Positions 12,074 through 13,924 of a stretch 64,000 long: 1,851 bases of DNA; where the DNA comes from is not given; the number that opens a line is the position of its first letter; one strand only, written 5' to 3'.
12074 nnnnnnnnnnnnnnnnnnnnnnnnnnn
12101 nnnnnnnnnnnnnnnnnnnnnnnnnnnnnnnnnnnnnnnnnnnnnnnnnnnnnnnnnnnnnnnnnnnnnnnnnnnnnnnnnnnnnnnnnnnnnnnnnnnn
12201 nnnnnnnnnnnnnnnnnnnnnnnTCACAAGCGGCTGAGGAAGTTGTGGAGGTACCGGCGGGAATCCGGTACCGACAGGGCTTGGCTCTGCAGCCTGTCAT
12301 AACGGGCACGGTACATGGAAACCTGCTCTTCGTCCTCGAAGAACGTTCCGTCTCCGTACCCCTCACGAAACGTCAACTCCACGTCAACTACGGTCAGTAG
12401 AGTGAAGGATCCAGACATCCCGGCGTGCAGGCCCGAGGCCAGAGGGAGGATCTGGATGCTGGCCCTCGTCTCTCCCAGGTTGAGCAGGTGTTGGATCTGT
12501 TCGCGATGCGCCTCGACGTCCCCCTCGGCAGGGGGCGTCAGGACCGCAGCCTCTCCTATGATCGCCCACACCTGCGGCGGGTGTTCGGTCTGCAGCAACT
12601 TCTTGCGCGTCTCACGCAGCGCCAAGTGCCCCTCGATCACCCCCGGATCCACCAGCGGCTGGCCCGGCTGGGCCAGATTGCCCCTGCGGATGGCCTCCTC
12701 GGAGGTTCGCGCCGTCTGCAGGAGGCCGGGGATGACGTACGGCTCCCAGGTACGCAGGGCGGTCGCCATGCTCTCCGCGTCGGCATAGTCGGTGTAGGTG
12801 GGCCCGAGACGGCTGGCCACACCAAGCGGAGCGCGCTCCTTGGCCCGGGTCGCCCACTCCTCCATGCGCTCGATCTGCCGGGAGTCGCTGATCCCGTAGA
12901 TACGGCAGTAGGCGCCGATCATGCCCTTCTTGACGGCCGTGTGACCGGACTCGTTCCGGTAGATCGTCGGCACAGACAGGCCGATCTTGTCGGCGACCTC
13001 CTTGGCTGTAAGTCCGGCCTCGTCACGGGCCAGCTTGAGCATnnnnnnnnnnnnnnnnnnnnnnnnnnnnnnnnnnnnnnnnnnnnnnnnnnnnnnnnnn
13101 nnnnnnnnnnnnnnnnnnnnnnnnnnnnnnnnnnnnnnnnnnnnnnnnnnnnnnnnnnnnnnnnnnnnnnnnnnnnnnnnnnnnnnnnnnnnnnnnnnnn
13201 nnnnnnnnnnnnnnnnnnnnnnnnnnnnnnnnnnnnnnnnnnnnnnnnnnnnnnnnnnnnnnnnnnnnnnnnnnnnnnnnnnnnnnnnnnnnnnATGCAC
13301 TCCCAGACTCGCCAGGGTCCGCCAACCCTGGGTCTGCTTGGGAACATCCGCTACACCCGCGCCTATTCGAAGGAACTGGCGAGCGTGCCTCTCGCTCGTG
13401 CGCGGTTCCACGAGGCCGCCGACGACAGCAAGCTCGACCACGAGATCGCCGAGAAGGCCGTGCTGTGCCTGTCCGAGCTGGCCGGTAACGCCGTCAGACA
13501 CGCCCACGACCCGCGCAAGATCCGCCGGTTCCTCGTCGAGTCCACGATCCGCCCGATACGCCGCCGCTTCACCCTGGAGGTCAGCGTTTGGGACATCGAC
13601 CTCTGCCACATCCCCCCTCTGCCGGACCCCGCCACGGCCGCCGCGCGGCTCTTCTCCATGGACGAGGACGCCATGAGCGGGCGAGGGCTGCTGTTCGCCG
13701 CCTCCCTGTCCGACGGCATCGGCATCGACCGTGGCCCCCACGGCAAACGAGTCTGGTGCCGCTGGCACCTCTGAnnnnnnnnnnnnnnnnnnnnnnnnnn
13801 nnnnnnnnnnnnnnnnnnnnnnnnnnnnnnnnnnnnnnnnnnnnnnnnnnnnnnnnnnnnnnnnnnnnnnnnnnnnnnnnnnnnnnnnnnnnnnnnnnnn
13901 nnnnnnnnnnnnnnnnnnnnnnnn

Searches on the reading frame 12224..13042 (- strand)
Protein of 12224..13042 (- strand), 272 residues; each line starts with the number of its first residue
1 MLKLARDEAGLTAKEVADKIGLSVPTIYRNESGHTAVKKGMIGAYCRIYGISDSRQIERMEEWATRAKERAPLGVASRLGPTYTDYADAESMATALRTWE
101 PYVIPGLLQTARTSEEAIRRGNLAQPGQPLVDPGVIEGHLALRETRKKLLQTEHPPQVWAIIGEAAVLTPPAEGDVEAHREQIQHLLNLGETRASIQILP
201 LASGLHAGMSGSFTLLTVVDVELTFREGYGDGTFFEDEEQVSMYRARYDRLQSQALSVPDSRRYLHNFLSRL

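Call 96: search_protein_families(library=ncbifam, proteins=[window:12224-13042:-], max_evalue=0.01)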
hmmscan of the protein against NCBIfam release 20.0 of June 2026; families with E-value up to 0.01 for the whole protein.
window:12224-13042:- (272 aa): 3 families
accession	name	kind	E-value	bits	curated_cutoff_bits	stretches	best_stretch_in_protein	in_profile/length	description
NF058600.1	TransRegSco1979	equivalog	1.4e-34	119.5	350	1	2-270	13-278/280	Sco1979 family transcriptional regulator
TIGR03070.1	couple_hipB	subfamily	0.00066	19.6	71.65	1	2-50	7-55/58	type II toxin-antitoxin system Y4mF family antitoxin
NF041951.1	phage_RstR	subfamily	0.0071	16.6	80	0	2-35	7-40/108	RstR family transcriptional repressor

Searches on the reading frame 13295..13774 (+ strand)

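Call 96: search_protein_families(library=ncbifam, proteins=[window:13295-13774:+], max_evalue=0.01)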
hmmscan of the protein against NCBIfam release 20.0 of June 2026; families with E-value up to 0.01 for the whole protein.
window:13295-13774:+ (159 aa): 1 family
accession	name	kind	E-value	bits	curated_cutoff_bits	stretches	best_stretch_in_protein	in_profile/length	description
NF041045.1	RsbA_anti_sig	subfamily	1.3e-05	24.7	210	1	26-77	186-237/303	anti-sigma factor RsbA family regulatory protein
